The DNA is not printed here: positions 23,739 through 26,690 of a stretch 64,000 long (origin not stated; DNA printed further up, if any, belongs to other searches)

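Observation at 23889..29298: Tandem pyrogallol-transhydroxylase-like molybdopterin subunits without beta subunit, Tat signal or FS0 cluster motif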

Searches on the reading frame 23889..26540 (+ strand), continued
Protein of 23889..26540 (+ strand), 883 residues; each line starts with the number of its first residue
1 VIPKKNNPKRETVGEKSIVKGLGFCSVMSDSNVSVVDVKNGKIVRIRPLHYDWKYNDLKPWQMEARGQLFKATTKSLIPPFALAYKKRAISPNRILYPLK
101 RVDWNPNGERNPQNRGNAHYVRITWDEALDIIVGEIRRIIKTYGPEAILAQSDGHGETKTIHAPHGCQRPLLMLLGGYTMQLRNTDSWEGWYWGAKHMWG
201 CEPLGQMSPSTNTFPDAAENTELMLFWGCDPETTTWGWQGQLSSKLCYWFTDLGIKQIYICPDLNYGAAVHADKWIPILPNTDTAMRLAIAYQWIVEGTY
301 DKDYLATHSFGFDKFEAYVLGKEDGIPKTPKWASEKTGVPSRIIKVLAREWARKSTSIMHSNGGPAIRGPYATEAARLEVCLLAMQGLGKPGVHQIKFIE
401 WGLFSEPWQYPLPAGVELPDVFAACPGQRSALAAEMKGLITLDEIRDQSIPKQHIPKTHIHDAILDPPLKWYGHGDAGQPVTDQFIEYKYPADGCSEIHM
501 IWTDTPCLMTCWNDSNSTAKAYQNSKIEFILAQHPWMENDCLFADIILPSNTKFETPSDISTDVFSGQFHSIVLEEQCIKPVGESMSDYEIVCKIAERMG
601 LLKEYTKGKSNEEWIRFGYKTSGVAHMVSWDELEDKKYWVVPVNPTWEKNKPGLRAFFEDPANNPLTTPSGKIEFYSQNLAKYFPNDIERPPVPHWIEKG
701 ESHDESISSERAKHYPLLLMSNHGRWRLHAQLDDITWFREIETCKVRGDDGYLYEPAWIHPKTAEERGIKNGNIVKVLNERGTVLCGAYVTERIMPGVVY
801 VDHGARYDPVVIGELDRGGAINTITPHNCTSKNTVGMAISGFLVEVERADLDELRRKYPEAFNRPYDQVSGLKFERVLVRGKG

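Call 13: find_homologous_proteins(query=window:23889-26540:+, max_evalue=1e-20)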
Query window:23889-26540:+ (883 aa): 6110 proteins with E <= 1e-20 among 8000 candidates; the best 120 are listed.
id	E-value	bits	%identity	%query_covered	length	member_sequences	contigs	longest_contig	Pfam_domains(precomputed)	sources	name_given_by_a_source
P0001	0.0e+0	2133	100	100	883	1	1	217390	PF21423.3,PF00384.28,PF01568.28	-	-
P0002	0.0e+0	1556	72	100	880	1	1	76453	PF21423.3,PF00384.28,PF01568.28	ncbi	-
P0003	0.0e+0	1540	72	99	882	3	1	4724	PF21423.3,PF00384.28,PF01568.28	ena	-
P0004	0.0e+0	1539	72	100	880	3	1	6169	PF21423.3,PF00384.28,PF01568.28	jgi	-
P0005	0.0e+0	1531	71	100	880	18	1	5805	PF21423.3,PF00384.28,PF01568.28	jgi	-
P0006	0.0e+0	1527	71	100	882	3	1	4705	PF21423.3,PF00384.28,PF01568.28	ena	-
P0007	0.0e+0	1514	71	99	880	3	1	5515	PF21423.3,PF00384.28,PF01568.28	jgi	-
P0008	0.0e+0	1512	70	100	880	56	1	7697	PF21423.3,PF00384.28,PF01568.28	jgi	-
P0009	0.0e+0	1511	71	100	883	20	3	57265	PF21423.3,PF00384.28,PF01568.28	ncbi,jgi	-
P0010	0.0e+0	1508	70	99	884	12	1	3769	PF21423.3,PF00384.28,PF01568.28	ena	-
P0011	0.0e+0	1507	70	100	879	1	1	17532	PF21423.3,PF00384.28,PF01568.28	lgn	-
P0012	0.0e+0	1506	71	100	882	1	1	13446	PF21423.3,PF00384.28,PF01568.28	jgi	jgi:molybdopterin guanine dinucleotide-containing S/N-oxide reductase-like protein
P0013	0.0e+0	1497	71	96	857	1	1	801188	PF21423.3,PF00384.28,PF01568.28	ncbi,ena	-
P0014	0.0e+0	1464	69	100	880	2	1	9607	PF21423.3,PF00384.28,PF01568.28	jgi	jgi:molybdopterin guanine dinucleotide-containing S/N-oxide reductase-like protein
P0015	0.0e+0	1452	68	100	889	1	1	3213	PF21423.3,PF00384.28,PF01568.28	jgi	-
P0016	0.0e+0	1445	68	99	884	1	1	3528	PF21423.3,PF00384.28,PF01568.28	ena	-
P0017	0.0e+0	1439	67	99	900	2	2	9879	PF21423.3,PF00384.28,PF01568.28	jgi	jgi:molybdopterin guanine dinucleotide-containing S/N-oxide reductase-like protein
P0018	0.0e+0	1439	68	99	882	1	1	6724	PF21423.3,PF00384.28,PF01568.28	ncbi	-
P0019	0.0e+0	1437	67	99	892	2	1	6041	PF21423.3,PF00384.28,PF01568.28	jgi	-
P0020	0.0e+0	1430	66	100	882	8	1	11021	PF21423.3,PF00384.28,PF01568.28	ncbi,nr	ncbi:MAG: molybdopterin oxidoreductase [Chloroflexi bacterium]|nr:molybdopterin oxidoreductase [Chlo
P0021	0.0e+0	1429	67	99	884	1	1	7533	PF21423.3,PF00384.28,PF01568.28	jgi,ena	-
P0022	0.0e+0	1424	68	98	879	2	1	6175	PF21423.3,PF00384.28,PF01568.28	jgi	jgi:molybdopterin guanine dinucleotide-containing S/N-oxide reductase-like protein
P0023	0.0e+0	1415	66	99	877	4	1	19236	PF21423.3,PF00384.28,PF01568.28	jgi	jgi:molybdopterin guanine dinucleotide-containing S/N-oxide reductase-like protein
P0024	0.0e+0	1415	68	98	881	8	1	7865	PF21423.3,PF00384.28,PF01568.28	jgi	-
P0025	0.0e+0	1414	66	100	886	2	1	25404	PF21423.3,PF00384.28,PF01568.28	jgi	-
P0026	0.0e+0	1411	66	98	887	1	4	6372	PF21423.3,PF00384.28,PF01568.28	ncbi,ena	-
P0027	0.0e+0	1409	66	99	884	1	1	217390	PF21423.3,PF00384.28,PF01568.28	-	-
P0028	0.0e+0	1407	67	98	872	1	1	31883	PF21423.3,PF00384.28,PF01568.28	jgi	-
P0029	0.0e+0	1406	67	99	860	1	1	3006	PF21423.3,PF00384.28,PF01568.28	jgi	jgi:molybdopterin guanine dinucleotide-containing S/N-oxide reductase-like protein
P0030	0.0e+0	1405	67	99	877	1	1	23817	PF21423.3,PF00384.28,PF01568.28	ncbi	-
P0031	0.0e+0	1400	66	99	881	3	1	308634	PF21423.3,PF00384.28,PF01568.28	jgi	jgi:molybdopterin guanine dinucleotide-containing S/N-oxide reductase-like protein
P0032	0.0e+0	1397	66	99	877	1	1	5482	PF21423.3,PF00384.28,PF01568.28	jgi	jgi:molybdopterin guanine dinucleotide-containing S/N-oxide reductase-like protein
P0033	0.0e+0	1396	66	100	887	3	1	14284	PF21423.3,PF00384.28,PF01568.28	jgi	jgi:molybdopterin guanine dinucleotide-containing S/N-oxide reductase-like protein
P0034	0.0e+0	1396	65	100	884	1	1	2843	PF21423.3,PF00384.28,PF01568.28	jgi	-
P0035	0.0e+0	1395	66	98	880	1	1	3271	PF21423.3,PF00384.28,PF01568.28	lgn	-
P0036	0.0e+0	1395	65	98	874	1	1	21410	PF21423.3,PF00384.28,PF01568.28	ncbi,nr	ncbi:MAG: molybdopterin-dependent oxidoreductase [Dehalococcoidales bacterium]|nr:molybdopterin-depe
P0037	0.0e+0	1395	66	100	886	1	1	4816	PF21423.3,PF00384.28,PF01568.28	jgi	jgi:trimethylamine-N-oxide reductase (cytochrome c)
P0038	0.0e+0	1394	66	100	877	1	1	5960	PF21423.3,PF00384.28,PF01568.28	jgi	-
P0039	0.0e+0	1393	65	99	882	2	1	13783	PF21423.3,PF00384.28,PF01568.28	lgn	-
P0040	0.0e+0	1392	65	99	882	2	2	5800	PF21423.3,PF00384.28,PF01568.28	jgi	jgi:molybdopterin guanine dinucleotide-containing S/N-oxide reductase-like protein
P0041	0.0e+0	1390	65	99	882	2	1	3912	PF21423.3,PF00384.28,PF01568.28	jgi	jgi:anaerobic selenocysteine-containing dehydrogenase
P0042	0.0e+0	1389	65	98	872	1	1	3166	PF21423.3,PF00384.28,PF01568.28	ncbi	-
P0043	0.0e+0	1387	65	98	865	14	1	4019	PF21423.3,PF00384.28,PF01568.28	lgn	-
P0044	0.0e+0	1387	65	98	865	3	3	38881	PF21423.3,PF00384.28,PF01568.28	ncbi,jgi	-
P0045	0.0e+0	1387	66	100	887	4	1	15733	PF21423.3,PF00384.28,PF01568.28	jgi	jgi:anaerobic selenocysteine-containing dehydrogenase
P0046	0.0e+0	1386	66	98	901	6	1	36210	PF21423.3,PF00384.28,PF01568.28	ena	-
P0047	0.0e+0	1385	65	99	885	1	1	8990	PF21423.3,PF00384.28,PF01568.28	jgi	jgi:molybdopterin guanine dinucleotide-containing S/N-oxide reductase-like protein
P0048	0.0e+0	1385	66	98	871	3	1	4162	PF21423.3,PF00384.28,PF01568.28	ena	-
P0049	0.0e+0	1385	66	98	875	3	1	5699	PF21423.3,PF00384.28,PF01568.28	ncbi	-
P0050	0.0e+0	1383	64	100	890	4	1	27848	PF21423.3,PF00384.28,PF01568.28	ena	-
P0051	0.0e+0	1383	65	99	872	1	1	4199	PF21423.3,PF00384.28,PF01568.28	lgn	-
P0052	0.0e+0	1383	65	99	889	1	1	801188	PF21423.3,PF00384.28,PF01568.28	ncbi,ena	-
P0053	0.0e+0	1382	64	99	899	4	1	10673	PF21423.3,PF00384.28,PF01568.28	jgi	jgi:anaerobic selenocysteine-containing dehydrogenase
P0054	0.0e+0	1382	65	99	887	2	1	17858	PF21423.3,PF00384.28,PF01568.28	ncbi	-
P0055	0.0e+0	1382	65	100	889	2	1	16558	PF21423.3,PF00384.28,PF01568.28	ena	-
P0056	0.0e+0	1382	65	99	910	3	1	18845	PF21423.3,PF00384.28,PF01568.28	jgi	jgi:molybdopterin guanine dinucleotide-containing S/N-oxide reductase-like protein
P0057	0.0e+0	1382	65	99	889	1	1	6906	PF21423.3,PF00384.28,PF01568.28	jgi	jgi:molybdopterin guanine dinucleotide-containing S/N-oxide reductase-like protein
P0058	0.0e+0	1381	67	97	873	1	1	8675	PF21423.3,PF00384.28,PF01568.28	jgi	-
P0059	0.0e+0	1381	64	99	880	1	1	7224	PF21423.3,PF00384.28,PF01568.28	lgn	-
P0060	0.0e+0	1380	66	99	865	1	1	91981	PF21423.3,PF00384.28,PF01568.28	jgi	-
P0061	0.0e+0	1379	64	99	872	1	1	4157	PF21423.3,PF00384.28,PF01568.28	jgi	jgi:trimethylamine-N-oxide reductase (cytochrome c)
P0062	0.0e+0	1378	65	99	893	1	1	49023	PF21423.3,PF00384.28,PF01568.28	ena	-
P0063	0.0e+0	1378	65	99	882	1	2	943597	PF21423.3,PF00384.28,PF01568.28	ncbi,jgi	jgi:trimethylamine-N-oxide reductase (cytochrome c)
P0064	0.0e+0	1378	67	98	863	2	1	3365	PF21423.3,PF00384.28,PF01568.28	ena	-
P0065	0.0e+0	1378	65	99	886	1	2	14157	PF21423.3,PF00384.28,PF01568.28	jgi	jgi:anaerobic selenocysteine-containing dehydrogenase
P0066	0.0e+0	1378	66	98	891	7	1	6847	PF21423.3,PF00384.28,PF01568.28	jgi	jgi:trimethylamine-N-oxide reductase (cytochrome c)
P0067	0.0e+0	1377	65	98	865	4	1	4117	PF21423.3,PF00384.28,PF01568.28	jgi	-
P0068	0.0e+0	1377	65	99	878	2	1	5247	PF21423.3,PF00384.28,PF01568.28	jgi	jgi:anaerobic selenocysteine-containing dehydrogenase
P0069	0.0e+0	1377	64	99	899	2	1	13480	PF21423.3,PF00384.28,PF01568.28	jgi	jgi:anaerobic selenocysteine-containing dehydrogenase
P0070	0.0e+0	1377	65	98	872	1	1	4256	PF21423.3,PF00384.28,PF01568.28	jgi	jgi:molybdopterin guanine dinucleotide-containing S/N-oxide reductase-like protein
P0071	0.0e+0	1375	65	98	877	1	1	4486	PF21423.3,PF00384.28,PF01568.28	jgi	jgi:molybdopterin guanine dinucleotide-containing S/N-oxide reductase-like protein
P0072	0.0e+0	1375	64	99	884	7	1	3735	PF21423.3,PF00384.28,PF01568.28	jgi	jgi:trimethylamine-N-oxide reductase (cytochrome c)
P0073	0.0e+0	1372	66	98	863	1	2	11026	PF21423.3,PF00384.28,PF01568.28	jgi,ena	-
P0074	0.0e+0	1372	65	98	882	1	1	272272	PF21423.3,PF00384.28,PF01568.28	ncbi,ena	-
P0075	0.0e+0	1372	65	99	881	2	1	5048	PF21423.3,PF00384.28,PF01568.28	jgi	-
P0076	0.0e+0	1372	64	99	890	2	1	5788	PF21423.3,PF00384.28,PF01568.28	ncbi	-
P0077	0.0e+0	1371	65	100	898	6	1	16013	PF21423.3,PF00384.28,PF01568.28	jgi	jgi:anaerobic selenocysteine-containing dehydrogenase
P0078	0.0e+0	1371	64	99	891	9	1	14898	PF21423.3,PF00384.28,PF01568.28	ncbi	-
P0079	0.0e+0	1371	64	99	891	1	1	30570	PF21423.3,PF00384.28,PF01568.28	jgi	jgi:molybdopterin guanine dinucleotide-containing S/N-oxide reductase-like protein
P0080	0.0e+0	1371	65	99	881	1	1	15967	PF21423.3,PF00384.28,PF01568.28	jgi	jgi:trimethylamine-N-oxide reductase (cytochrome c)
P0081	0.0e+0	1371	67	96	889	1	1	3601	PF21423.3,PF00384.28,PF01568.28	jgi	jgi:anaerobic selenocysteine-containing dehydrogenase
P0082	0.0e+0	1370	65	99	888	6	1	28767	PF21423.3,PF00384.28,PF01568.28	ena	-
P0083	0.0e+0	1370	66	99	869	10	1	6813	PF21423.3,PF00384.28,PF01568.28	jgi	jgi:molybdopterin guanine dinucleotide-containing S/N-oxide reductase-like protein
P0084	0.0e+0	1370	65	100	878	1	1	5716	PF21423.3,PF00384.28,PF01568.28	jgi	jgi:molybdopterin guanine dinucleotide-containing S/N-oxide reductase-like protein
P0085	0.0e+0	1369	65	98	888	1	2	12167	PF21423.3,PF00384.28,PF01568.28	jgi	jgi:anaerobic selenocysteine-containing dehydrogenase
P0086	0.0e+0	1369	65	99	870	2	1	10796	PF21423.3,PF00384.28,PF01568.28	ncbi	-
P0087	0.0e+0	1368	63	100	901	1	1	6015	PF21423.3,PF00384.28,PF01568.28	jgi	jgi:anaerobic selenocysteine-containing dehydrogenase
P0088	0.0e+0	1368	64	99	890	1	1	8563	PF21423.3,PF00384.28,PF01568.28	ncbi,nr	ncbi:MAG: molybdopterin-dependent oxidoreductase [Dehalococcoidales bacterium]|nr:molybdopterin-depe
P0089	0.0e+0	1368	64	99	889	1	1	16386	PF21423.3,PF00384.28,PF01568.28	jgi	-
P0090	0.0e+0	1368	65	98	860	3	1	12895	PF21423.3,PF00384.28,PF01568.28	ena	-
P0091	0.0e+0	1368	66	99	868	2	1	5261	PF21423.3,PF00384.28,PF01568.28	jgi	-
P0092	0.0e+0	1368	65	98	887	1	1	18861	PF21423.3,PF00384.28,PF01568.28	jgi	jgi:anaerobic selenocysteine-containing dehydrogenase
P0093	0.0e+0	1367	65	99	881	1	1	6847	PF21423.3,PF00384.28,PF01568.28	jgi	jgi:trimethylamine-N-oxide reductase (cytochrome c)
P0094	0.0e+0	1367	65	99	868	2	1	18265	PF21423.3,PF00384.28,PF01568.28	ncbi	-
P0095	0.0e+0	1367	66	99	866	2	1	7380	PF21423.3,PF00384.28,PF01568.28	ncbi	-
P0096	0.0e+0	1367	66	97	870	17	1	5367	PF21423.3,PF00384.28,PF01568.28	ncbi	-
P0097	0.0e+0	1366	64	99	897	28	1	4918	PF21423.3,PF00384.28,PF01568.28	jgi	jgi:anaerobic selenocysteine-containing dehydrogenase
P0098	0.0e+0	1365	64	98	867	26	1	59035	PF21423.3,PF00384.28,PF01568.28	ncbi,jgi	-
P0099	0.0e+0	1365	64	100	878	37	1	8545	PF21423.3,PF00384.28,PF01568.28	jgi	-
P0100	0.0e+0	1365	65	100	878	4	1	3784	PF21423.3,PF00384.28,PF01568.28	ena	-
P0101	0.0e+0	1365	65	98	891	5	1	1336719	PF21423.3,PF00384.28,PF01568.28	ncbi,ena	-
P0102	0.0e+0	1364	64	100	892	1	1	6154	PF21423.3,PF00384.28,PF01568.28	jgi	jgi:anaerobic selenocysteine-containing dehydrogenase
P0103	0.0e+0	1364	64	100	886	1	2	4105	PF21423.3,PF00384.28,PF01568.28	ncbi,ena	-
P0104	0.0e+0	1364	65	99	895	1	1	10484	PF21423.3,PF00384.28,PF01568.28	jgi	jgi:anaerobic selenocysteine-containing dehydrogenase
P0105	0.0e+0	1363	66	98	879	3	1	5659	PF21423.3,PF00384.28,PF01568.28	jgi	jgi:anaerobic selenocysteine-containing dehydrogenase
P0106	0.0e+0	1362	66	99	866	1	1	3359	PF21423.3,PF00384.28,PF01568.28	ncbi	-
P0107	0.0e+0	1362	65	98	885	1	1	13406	PF21423.3,PF00384.28,PF01568.28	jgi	jgi:molybdopterin guanine dinucleotide-containing S/N-oxide reductase-like protein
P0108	0.0e+0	1362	64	98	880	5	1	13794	PF21423.3,PF00384.28,PF01568.28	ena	-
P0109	0.0e+0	1362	65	99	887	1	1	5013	PF21423.3,PF00384.28,PF01568.28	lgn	-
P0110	0.0e+0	1362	65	98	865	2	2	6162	PF21423.3,PF00384.28,PF01568.28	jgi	jgi:molybdopterin guanine dinucleotide-containing S/N-oxide reductase-like protein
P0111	0.0e+0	1361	65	99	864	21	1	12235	PF21423.3,PF00384.28,PF01568.28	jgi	-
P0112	0.0e+0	1361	65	98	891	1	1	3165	PF21423.3,PF00384.28,PF01568.28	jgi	jgi:anaerobic selenocysteine-containing dehydrogenase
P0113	0.0e+0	1361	65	98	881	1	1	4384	PF21423.3,PF00384.28,PF01568.28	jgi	jgi:trimethylamine-N-oxide reductase (cytochrome c)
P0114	0.0e+0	1361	65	98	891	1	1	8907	PF21423.3,PF00384.28,PF01568.28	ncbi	ncbi:MAG TPA: molybdopterin-dependent oxidoreductase [Dehalococcoidales bacterium]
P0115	0.0e+0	1361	64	99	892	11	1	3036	PF21423.3,PF00384.28,PF01568.28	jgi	-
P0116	0.0e+0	1361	63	99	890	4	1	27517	PF21423.3,PF00384.28,PF01568.28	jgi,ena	-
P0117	0.0e+0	1361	66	98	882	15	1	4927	PF21423.3,PF00384.28,PF01568.28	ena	-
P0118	0.0e+0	1360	65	99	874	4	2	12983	PF21423.3,PF00384.28,PF01568.28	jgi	jgi:anaerobic selenocysteine-containing dehydrogenase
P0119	0.0e+0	1360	64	99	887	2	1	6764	PF21423.3,PF00384.28,PF01568.28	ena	-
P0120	0.0e+0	1360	65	100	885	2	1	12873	PF21423.3,PF00384.28,PF01568.28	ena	-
